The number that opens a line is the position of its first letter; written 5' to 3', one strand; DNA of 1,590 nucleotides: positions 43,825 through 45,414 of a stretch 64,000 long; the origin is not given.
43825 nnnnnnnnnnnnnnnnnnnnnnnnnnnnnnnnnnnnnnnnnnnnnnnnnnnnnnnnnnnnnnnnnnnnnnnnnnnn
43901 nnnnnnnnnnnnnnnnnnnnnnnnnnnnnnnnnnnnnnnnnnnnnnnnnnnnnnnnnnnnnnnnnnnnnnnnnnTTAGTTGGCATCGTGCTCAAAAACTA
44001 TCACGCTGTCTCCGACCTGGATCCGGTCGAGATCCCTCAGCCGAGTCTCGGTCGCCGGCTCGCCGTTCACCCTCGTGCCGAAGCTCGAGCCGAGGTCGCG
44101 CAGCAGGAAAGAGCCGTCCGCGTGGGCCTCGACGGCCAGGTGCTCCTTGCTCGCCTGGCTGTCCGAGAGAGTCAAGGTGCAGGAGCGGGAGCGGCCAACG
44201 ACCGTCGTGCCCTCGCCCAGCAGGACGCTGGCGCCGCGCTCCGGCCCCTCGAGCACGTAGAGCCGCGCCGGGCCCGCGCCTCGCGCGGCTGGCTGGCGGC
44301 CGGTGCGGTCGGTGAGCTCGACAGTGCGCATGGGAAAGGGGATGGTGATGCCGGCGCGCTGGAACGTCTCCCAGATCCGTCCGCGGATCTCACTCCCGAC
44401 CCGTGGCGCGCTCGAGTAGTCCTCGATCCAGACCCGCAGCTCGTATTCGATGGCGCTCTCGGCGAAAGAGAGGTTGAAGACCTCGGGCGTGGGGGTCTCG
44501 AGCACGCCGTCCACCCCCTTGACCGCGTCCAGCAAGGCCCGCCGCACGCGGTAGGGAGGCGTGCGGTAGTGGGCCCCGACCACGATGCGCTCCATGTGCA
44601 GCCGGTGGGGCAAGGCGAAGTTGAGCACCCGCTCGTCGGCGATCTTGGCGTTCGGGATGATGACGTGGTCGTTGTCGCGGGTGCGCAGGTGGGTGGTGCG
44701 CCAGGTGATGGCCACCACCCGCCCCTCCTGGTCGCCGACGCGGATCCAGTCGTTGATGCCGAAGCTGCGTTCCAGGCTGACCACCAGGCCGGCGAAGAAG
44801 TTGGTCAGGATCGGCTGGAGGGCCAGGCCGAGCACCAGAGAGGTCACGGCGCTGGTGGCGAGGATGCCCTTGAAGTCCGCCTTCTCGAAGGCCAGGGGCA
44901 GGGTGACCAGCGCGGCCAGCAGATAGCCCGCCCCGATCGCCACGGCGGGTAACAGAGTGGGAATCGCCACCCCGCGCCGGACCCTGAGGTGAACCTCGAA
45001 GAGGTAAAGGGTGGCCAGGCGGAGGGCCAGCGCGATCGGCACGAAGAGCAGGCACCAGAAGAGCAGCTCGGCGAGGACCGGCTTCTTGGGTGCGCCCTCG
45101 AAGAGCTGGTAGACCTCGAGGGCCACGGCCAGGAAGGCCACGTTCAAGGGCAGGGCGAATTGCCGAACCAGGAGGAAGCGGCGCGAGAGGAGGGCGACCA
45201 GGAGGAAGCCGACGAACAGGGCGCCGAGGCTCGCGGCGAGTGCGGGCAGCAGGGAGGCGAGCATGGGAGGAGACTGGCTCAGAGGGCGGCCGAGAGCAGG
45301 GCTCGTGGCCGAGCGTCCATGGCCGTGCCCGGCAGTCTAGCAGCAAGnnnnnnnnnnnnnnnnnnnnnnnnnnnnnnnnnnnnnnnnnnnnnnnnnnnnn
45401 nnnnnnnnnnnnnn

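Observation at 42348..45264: Predicted membrane pseudokinase (HGH in place of HRD) overlapping an MscS-FHA mechanosensitive channel gene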

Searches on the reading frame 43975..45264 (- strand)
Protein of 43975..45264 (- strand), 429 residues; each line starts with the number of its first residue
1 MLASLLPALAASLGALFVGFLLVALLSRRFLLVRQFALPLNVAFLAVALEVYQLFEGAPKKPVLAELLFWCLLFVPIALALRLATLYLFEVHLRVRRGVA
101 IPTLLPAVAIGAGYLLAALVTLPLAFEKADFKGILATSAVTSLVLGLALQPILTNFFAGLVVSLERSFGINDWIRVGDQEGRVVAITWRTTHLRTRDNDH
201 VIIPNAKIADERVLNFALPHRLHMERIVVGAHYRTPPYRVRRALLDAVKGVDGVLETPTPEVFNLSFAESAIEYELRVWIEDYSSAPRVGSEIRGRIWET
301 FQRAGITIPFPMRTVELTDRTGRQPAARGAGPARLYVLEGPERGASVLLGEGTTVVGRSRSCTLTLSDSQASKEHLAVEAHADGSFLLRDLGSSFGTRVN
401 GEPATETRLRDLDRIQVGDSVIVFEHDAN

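Call 3: search_protein_families(library=pfam, proteins=[window:43975-45264:-], max_evalue=0.01)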
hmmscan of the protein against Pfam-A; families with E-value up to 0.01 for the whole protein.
window:43975-45264:- (429 aa): 4 families
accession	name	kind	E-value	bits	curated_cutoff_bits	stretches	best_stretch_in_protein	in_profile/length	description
PF00924.24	MS_channel_2nd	-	2.1e-20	73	20.2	1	152-216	2-66/68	Mechanosensitive ion channel, beta-domain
PF16697.10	Yop-YscD_cpl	-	5.1e-15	55.9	33.2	1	337-426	2-92/94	Inner membrane component of T3SS, cytoplasmic domain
PF00498.31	FHA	-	2.8e-14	53.7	20.7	1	354-418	1-67/67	FHA domain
PF21082.3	MS_channel_3rd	-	2.7e-12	47.4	21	1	227-308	3-88/88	Mechanosensitive ion channel MscS, C-terminal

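Call 6: search_solved_structures(query=window:43975-45264:-, show_alignments=2, max_evalue=0.001)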
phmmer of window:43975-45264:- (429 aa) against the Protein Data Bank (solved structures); distinct sequences matched with E-value up to 0.001: 51.
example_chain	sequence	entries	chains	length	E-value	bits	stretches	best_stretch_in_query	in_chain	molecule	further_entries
7uw5_A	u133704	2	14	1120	8.4e-23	84.1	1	62-322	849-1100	Mechanosensitive channel MscK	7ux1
7dlu_A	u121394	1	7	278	2.8e-19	72.5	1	113-318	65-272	Mechanosensitive ion channel MscS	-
9h2s_A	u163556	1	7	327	3.5e-19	72.2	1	67-315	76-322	Low conductance mechanosensitive channel YnaI,Small-conductance mechanosensitive channel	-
2vv5_A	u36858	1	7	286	4e-19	72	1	130-316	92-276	SMALL-CONDUCTANCE MECHANOSENSITIVE CHANNEL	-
9h2v_A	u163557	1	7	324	1.1e-18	70.6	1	69-315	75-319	Low conductance mechanosensitive channel YnaI,Small-conductance mechanosensitive channel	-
9p0o_A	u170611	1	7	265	1.3e-18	70.4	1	128-315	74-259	Small-conductance mechanosensitive channel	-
9p0n_A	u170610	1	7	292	1.3e-18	70.3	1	128-316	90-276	Small-conductance mechanosensitive channel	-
6rld_A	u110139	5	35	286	1.3e-18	70.3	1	130-316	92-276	Small-conductance mechanosensitive channel | Mechanosensitive channel MscS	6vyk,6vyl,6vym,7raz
4age_A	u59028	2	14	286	1.3e-18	70.3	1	127-316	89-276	SMALL-CONDUCTANCE MECHANOSENSITIVE CHANNEL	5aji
7onj_A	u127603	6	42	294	1.4e-18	70.2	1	128-316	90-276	Mechanosensitive channel of small conductance (MscS) | Small-conductance mechanosensitive channel | Mechanosensitive channel MscS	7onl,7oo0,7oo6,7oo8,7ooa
6pwo_A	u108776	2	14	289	1.4e-18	70.2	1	129-316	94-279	Small-conductance mechanosensitive channel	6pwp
8ddj_A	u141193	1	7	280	1.6e-18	70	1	128-315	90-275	Mechanosensitive channel MscS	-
2oau_A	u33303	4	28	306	1.7e-18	70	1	131-316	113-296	Small-conductance mechanosensitive channel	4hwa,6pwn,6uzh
4agf_A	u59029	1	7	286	2.2e-18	69.6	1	128-316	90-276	SMALL-CONDUCTANCE MECHANOSENSITIVE CHANNEL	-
11sr_A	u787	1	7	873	3.3e-18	69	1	90-326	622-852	Miniconductance mechanosensitive channel MscM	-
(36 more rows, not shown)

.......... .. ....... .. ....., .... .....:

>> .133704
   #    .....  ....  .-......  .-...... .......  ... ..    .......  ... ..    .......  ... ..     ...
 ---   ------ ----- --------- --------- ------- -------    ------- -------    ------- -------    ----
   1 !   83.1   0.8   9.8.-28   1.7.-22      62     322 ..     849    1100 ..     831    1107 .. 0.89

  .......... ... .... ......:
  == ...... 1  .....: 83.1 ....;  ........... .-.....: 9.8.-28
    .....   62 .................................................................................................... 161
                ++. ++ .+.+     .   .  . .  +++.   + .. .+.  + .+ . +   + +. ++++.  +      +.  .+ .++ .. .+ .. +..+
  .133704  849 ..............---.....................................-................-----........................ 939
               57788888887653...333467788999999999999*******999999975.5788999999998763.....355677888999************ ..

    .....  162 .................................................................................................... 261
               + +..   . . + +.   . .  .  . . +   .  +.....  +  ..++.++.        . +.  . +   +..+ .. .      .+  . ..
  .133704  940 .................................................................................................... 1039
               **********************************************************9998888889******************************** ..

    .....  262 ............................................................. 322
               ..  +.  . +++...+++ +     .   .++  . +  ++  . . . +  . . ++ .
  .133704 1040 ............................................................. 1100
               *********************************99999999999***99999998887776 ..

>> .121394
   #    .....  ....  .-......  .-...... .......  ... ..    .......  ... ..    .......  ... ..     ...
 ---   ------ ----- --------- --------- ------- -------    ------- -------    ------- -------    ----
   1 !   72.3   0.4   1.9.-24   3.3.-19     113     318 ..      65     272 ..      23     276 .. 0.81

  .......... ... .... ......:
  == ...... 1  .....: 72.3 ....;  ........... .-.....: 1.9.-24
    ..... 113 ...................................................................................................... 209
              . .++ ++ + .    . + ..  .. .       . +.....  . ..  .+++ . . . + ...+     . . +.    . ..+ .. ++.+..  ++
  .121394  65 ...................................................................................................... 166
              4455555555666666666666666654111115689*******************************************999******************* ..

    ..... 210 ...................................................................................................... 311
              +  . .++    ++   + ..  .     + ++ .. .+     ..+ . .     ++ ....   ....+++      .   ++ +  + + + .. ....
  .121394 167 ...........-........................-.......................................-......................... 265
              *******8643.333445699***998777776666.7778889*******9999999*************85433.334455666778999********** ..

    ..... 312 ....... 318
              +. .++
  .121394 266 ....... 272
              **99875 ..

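Call 19: find_homologous_proteins(query=window:43975-45264:-, max_evalue=1e-10)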
Query window:43975-45264:- (429 aa): 905 proteins with E <= 1e-10 among 8000 candidates; the best 120 are listed.
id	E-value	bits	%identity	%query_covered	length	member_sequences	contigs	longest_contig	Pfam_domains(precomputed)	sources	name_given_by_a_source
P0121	4.7e-276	933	100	100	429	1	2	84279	PF00924.25,PF00498.32,PF16697.11,PF21082.3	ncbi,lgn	-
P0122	1.6e-242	823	89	97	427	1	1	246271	PF00924.25,PF00498.32,PF16697.11,PF21082.3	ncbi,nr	ncbi:MAG TPA: mechanosensitive ion channel domain-containing protein [Thermoanaerobaculia bacterium]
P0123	1.9e-187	641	70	100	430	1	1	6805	PF00924.25,PF00498.32,PF16697.11,PF21082.3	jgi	jgi:small-conductance mechanosensitive channel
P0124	3.3e-182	624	69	93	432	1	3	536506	PF00924.25,PF00498.32,PF16697.11,PF21082.3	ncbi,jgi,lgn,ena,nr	ncbi:MAG TPA: mechanosensitive ion channel [Thermoanaerobaculia bacterium]|nr:mechanosensitive ion c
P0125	7.6e-168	577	65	92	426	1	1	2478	PF00924.25,PF00498.32,PF16697.11,PF21082.3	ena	-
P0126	7.3e-165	567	64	95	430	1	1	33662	PF00924.25,PF00498.32,PF16697.11,PF21082.3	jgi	jgi:small-conductance mechanosensitive channel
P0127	2.8e-159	549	60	99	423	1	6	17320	PF00924.25,PF00498.32,PF16697.11,PF21082.3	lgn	-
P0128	6.8e-157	541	60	98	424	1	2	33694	PF00924.25,PF00498.32,PF16697.11,PF21082.3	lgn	-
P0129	1.6e-155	536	59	98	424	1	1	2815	PF00924.25,PF00498.32,PF16697.11,PF21082.3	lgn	-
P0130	1.8e-155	536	61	98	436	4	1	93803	PF00924.25,PF00498.32,PF16697.11,PF21082.3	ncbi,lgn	ncbi:MAG TPA: mechanosensitive ion channel domain-containing protein [Thermoanaerobaculia bacterium]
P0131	4.4e-155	535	61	98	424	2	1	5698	PF00924.25,PF00498.32,PF16697.11,PF21082.3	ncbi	-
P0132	1.2e-154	533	60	98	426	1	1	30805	PF00924.25,PF00498.32,PF16697.11,PF21082.3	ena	-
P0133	8.5e-154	530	60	98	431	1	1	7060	PF00924.25,PF00498.32,PF16697.11,PF21082.3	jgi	jgi:small-conductance mechanosensitive channel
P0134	3.9e-153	528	59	98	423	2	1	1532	PF00924.25,PF00498.32,PF16697.11,PF21082.3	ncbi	ncbi:MAG TPA: mechanosensitive ion channel domain-containing protein [Acidobacteriota bacterium]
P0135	8.6e-152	524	60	98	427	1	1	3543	PF00924.25,PF00498.32,PF16697.11,PF21082.3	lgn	-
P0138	1.7e-150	520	60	95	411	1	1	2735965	PF00924.25,PF00498.32,PF16697.11,PF21082.3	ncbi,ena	-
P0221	5.7e-144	498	59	97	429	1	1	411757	PF00924.25,PF00498.32,PF16697.11,PF21082.3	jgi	jgi:small-conductance mechanosensitive channel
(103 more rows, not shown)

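Call 22: find_related_loci(query=A2, collection=genome_contigs, flank=5000)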
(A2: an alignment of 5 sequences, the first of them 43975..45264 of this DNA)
Query A2 (429 aa) in genome_contigs; peptide patterns used: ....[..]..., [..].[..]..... (x = any residue, [..] = any of these).
245 stretches matched a pattern; 123 encode a relative of the query (tblastn E <= 1e-3); the best 80 are kept; 80 distinct loci.
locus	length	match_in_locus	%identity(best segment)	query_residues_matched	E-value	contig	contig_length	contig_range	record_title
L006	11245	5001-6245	89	13-429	0e+0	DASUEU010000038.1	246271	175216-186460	MAG TPA_asm: Thermoanaerobaculia bacterium isolate SMAG_U1361 k141_960988, whole genome shotgun sequence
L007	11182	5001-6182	69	32-429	1e-174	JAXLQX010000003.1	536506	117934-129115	MAG: Thermoanaerobaculia bacterium isolate STL-ACI14 C1.267.fa-3, whole genome shotgun sequence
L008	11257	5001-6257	61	8-429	5e-162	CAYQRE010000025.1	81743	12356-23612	MAG TPA_asm: uncultured Thermoanaerobaculia bacterium isolate binchicken_co118_28 genome assembly, contig: NODE_208_leng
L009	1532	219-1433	60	23-428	6e-171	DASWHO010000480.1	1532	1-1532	MAG TPA_asm: Acidobacteriota bacterium isolate SMAG_U2844 k141_1838845, whole genome shotgun sequence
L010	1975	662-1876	60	23-428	1e-167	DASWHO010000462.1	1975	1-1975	MAG TPA_asm: Acidobacteriota bacterium isolate SMAG_U2844 k141_1825121, whole genome shotgun sequence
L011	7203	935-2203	57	8-428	2e-153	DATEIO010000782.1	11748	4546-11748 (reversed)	MAG TPA_asm: Thermoanaerobaculia bacterium isolate SMAG_U8840 k141_1156024, whole genome shotgun sequence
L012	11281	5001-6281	61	8-429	8e-152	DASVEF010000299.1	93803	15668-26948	MAG TPA_asm: Thermoanaerobaculia bacterium isolate SMAG_U2053 k141_1128502, whole genome shotgun sequence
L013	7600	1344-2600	58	8-428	1e-150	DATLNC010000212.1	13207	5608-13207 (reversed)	MAG TPA_asm: Thermoanaerobaculia bacterium isolate SMAG_U13790 k141_3985470, whole genome shotgun sequence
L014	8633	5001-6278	56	8-427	2e-149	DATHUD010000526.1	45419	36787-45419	MAG TPA_asm: Thermoanaerobaculia bacterium isolate SMAG_U16097 k141_484132, whole genome shotgun sequence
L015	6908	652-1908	57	11-428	3e-149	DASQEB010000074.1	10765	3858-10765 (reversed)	MAG TPA_asm: Thermoanaerobaculia bacterium isolate SMAG_U11742 k141_916716, whole genome shotgun sequence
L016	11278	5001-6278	58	8-428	5e-148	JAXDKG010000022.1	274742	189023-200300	MAG: Acidobacteriota bacterium isolate BP_59 scaffold_325290, whole genome shotgun sequence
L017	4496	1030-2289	58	8-428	4e-150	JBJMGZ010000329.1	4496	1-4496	MAG: Thermoanaerobaculia bacterium isolate 12C18O_48h_100_P16_coass_bin_34 k141_985377, whole genome shotgun sequence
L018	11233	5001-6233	55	21-428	3e-147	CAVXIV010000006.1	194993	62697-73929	MAG: uncultured Acidobacteriota bacterium isolate MFD03066.bin.2.238 genome assembly, contig: contig_19880, whole genome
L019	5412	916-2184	57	8-428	8e-148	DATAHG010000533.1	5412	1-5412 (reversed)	MAG TPA_asm: Thermoanaerobaculia bacterium isolate SMAG_U6849 k141_2607547, whole genome shotgun sequence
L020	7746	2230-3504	58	8-427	2e-146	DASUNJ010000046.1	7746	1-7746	MAG TPA_asm: Thermoanaerobaculia bacterium isolate SMAG_U1597 k141_536454, whole genome shotgun sequence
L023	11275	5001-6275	58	8-427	1e-145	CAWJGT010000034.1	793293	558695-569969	MAG: uncultured Holophagales bacterium isolate MFD04935.bin.1.7 genome assembly, contig: contig_7296, whole genome shotg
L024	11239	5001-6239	56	20-427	1e-145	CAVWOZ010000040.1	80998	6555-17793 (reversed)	MAG: uncultured Acidobacteriota bacterium isolate MFD09368.bin.3.159 genome assembly, contig: contig_59892, whole genome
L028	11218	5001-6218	56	27-429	5e-145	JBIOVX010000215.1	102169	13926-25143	MAG: Thermoanaerobaculia bacterium isolate MAG097 k127_40795, whole genome shotgun sequence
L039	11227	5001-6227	56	23-425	2e-143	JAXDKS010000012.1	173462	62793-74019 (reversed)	MAG: Acidobacteriota bacterium isolate BP_60 scaffold_1399294, whole genome shotgun sequence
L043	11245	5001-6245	56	22-427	1e-141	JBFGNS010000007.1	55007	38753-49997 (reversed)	MAG: Thermoanaerobaculia bacterium isolate Mix_sand03.2021.01.Z.37 k141_1393419_length_55007_cov_14.9979, whole genome s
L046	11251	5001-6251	55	11-427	4e-141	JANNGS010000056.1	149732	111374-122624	MAG: Thermoanaerobaculia bacterium isolate SOY_6_C_metabat_392 SOY_6_C_k141_915500, whole genome shotgun sequence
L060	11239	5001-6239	56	22-427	7e-135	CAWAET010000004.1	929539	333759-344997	MAG: Thermoanaerobaculia bacterium isolate MFD03551.bin.2.56 genome assembly, contig: contig_17985, whole genome shotgun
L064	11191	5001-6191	55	38-427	1e-132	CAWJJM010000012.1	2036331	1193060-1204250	MAG: uncultured Acidobacteriota bacterium isolate MFD05684.bin.2.274 genome assembly, contig: contig_91, whole genome sh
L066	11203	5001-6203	56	21-425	8e-131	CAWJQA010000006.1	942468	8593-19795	MAG: uncultured Holophagales bacterium isolate MFD02979.bin.2.191 genome assembly, contig: contig_23066, whole genome sh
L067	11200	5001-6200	52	37-425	2e-124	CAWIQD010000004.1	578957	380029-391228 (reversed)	MAG: uncultured Acidobacteriota bacterium isolate MFD01721.bin.1.17 genome assembly, contig: contig_14873, whole genome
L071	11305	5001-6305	50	4-425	3e-122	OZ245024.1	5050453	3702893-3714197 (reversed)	MAG: Candidatus Multivoradales bacterium isolate 4699c579-e532-4021-9292-de0a908f67bd genome assembly, chromosome: 1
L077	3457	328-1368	55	86-425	2e-118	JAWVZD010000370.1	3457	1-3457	MAG: Thermoanaerobaculia bacterium isolate HN14.bin.20 k141_1125195_length_3457_cov_6.0000, whole genome shotgun sequenc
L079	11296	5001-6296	47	4-428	2e-113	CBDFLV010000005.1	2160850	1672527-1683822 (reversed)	MAG: Acidobacteriota bacterium isolate 7a8d91ef-8417-43da-8691-8f404d5ac280 genome assembly, contig: contig_5, whole gen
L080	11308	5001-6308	47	4-425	4e-113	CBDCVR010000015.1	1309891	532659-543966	MAG: Candidatus Multivoradales bacterium isolate 0088ef25-fcbd-47ff-864f-d136ca1a03a8 genome assembly, contig: contig_15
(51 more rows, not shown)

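Call 33: search_protein_families(library=padloc, proteins=[window:43975-45264:-], max_evalue=0.01)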
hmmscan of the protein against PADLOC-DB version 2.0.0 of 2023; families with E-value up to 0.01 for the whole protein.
window:43975-45264:- (429 aa): 0 families

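Call 34: search_protein_families(library=ncbifam, proteins=[window:43975-45264:-], max_evalue=0.001)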
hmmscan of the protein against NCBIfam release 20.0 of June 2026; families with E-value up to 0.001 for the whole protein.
window:43975-45264:- (429 aa): 11 families
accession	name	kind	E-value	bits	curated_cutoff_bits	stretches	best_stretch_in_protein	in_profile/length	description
NF008438.0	PRK11281.1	equivalog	1.7e-31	108.9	991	1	88-324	865-1095/1113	mechanosensitive channel MscK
NF008180.0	PRK10929.1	equivalog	2.1e-22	78.8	809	1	139-325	907-1093/1109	miniconductance mechanosensitive channel MscM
NF047602.1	MscsSHelicob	equivalog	1.1e-19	71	400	1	132-316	74-257/260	small-conductance mechanosensitive channel MscS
NF007662.0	PRK10334.1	subfamily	3e-18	66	321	1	134-317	96-277/286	small-conductance mechanosensitive channel MscS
NF049868.1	FhaB_Rv0019c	equivalog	7.9e-16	58.5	125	1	320-422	54-156/158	FHA domain-containing protein FhaB/FipA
NF047601.1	MscSThanab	equivalog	1.5e-11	44.3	500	1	128-320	89-279/280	small-conductance mechanosensitive channel MscS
NF033760.1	gliding_GltG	equivalog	7.1e-11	41.4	650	1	354-427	26-99/650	adventurous gliding motility protein GltG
NF041660.2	oxygluDhInhib_OdhI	equivalog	8.2e-11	41.9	200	1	327-424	31-127/130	oxoglutarate dehydrogenase inhibitor Odhl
NF052573.1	HisKinEspAMyxo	equivalog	2.1e-09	36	1400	1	348-422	42-116/755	serine histidine kinase EspA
TIGR03354.1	VI_FHA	hypoth_equivalog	7.7e-07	29.3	120.25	1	341-422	13-99/420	type VI secretion system-associated FHA domain protein TagH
TIGR02500.1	type_III_yscD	equivalog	8.2e-06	25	86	1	335-389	3-57/413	type III secretion system inner membrane ring subunit SctD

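Call 37: search_protein_families(library=pfam, proteins=[L014:26-2662:+, L039:7231-9888:-, L066:7278-11201:+, L028:7512-9878:+, L024:7349-8464:+], max_evalue=0.001)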
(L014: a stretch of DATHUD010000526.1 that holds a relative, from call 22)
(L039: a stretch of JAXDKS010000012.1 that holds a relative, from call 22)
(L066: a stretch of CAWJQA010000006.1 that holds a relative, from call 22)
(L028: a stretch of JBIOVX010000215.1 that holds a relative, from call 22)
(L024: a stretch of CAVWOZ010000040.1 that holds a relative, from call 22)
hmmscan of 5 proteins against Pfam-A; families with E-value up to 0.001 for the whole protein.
L014:26-2662:+ (878 aa): 0 families

L039:7231-9888:- (885 aa): 0 families

L066:7278-11201:+ (1308 aa): 7 families
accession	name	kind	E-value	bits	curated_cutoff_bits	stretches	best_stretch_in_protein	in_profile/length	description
PF00990.26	GGDEF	-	5.5e-46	156.7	23.8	1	246-403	1-160/161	Diguanylate cyclase, GGDEF domain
PF00563.25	EAL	-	2.6e-27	96.2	31.3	1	424-544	2-122/236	EAL domain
PF15902.12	Sortilin-Vps10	-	2.9e-27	96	33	2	791-896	3-114/446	Sortilin, neurotensin receptor 3,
PF02012.26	BNR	-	1.5e-16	58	27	0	1245-1256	1-12/12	BNR/Asp-box repeat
PF14870.12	PSII_BNR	-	9.2e-10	38.7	27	0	786-978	79-268/303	Photosynthesis system II assembly factor YCF48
PF19755.4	DUF6242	-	3.8e-05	24.1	29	0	787-844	163-217/217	Domain of unknown function (DUF6242)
PF15899.11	BNR_6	-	0.00022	21.4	27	0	1100-1110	2-12/14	BNR-Asp box repeat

L028:7512-9878:+ (788 aa): 0 families

L024:7349-8464:+ (371 aa): 1 family
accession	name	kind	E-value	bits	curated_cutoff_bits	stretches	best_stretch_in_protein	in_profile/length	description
PF00248.27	Aldo_ket_red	-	2.1e-75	254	24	1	54-364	1-290/291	Aldo/keto reductase family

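Call 38: find_encoding_contigs(protein=P0138, flank=7000, max_places=1)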
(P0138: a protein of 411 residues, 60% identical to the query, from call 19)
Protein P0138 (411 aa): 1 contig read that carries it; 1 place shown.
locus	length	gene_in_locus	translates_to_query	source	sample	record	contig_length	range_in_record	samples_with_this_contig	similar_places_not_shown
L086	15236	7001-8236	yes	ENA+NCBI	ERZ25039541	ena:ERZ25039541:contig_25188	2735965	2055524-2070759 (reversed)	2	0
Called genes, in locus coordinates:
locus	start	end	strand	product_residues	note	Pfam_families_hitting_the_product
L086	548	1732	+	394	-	PF13624:SurA_N_3, PF09312:SurA_N, PF13623:SurA_N_2, PF28307:LA_1883 (faint), PF13145:Rotamase_2, PF13616:Rotamase_3, PF00639:Rotamase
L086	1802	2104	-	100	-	PF05016:ParE_toxin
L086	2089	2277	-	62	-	-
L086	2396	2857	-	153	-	PF02646:RmuC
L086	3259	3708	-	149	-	-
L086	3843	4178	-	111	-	PF00441:Acyl-CoA_dh_1, PF08028:Acyl-CoA_dh_2, PF22924:ACOX_C_alpha1 (weak)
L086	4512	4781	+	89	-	-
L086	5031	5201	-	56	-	PF00441:Acyl-CoA_dh_1, PF08028:Acyl-CoA_dh_2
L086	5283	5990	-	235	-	-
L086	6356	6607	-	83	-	PF09954:DUF2188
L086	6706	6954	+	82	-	-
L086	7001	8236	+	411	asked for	PF00924:MS_channel_2nd, PF21082:MS_channel_3rd, PF16697:Yop-YscD_cpl, PF00498:FHA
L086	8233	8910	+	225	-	PF00069:Pkinase, PF07714:PK_Tyr_Ser-Thr (weak)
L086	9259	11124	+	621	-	PF00990:GGDEF, PF00563:EAL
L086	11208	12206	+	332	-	PF00248:Aldo_ket_red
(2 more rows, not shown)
